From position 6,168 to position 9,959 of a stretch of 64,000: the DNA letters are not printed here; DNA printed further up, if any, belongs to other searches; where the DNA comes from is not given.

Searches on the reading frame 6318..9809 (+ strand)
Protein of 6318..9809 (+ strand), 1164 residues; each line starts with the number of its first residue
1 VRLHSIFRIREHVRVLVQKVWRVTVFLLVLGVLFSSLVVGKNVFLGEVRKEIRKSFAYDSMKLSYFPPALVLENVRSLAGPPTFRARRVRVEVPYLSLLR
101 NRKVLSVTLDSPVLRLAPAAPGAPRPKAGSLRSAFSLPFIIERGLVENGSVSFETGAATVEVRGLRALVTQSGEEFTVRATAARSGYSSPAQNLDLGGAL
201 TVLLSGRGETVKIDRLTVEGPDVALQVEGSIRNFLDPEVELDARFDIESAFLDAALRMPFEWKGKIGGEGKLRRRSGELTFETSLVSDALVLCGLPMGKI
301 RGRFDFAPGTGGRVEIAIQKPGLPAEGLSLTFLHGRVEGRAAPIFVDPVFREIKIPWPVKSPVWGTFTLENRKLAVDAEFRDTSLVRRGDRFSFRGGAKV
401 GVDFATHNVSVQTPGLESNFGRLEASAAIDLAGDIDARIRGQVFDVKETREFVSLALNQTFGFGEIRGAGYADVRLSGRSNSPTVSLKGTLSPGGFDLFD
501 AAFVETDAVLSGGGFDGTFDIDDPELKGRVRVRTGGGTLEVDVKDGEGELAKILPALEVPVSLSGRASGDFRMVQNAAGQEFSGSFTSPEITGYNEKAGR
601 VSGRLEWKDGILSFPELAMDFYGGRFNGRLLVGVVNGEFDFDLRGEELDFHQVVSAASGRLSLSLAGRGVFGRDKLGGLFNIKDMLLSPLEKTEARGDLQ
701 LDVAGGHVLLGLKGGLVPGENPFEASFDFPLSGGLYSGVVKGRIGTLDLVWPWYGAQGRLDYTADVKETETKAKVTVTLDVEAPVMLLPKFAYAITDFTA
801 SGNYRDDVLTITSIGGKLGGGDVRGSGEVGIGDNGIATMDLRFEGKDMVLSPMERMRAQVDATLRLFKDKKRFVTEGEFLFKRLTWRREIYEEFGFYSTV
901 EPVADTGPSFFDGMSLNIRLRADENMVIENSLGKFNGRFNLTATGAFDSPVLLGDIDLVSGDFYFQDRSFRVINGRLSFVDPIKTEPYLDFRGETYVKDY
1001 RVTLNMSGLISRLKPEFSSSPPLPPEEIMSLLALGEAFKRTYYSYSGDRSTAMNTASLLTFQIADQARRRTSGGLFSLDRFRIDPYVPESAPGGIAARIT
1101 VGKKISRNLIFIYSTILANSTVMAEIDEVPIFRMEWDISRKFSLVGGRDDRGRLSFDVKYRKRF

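Call 64: search_protein_families(library=pfam, proteins=[window:6318-9809:+], max_evalue=0.0001)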
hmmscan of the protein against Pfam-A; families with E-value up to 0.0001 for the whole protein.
window:6318-9809:+ (1164 aa): 1 family
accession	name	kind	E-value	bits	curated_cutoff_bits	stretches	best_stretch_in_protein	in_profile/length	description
PF04357.19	TamB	-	5.7e-35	121.7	22.4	1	816-1164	5-381/381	TamB, inner membrane protein subunit of TAM complex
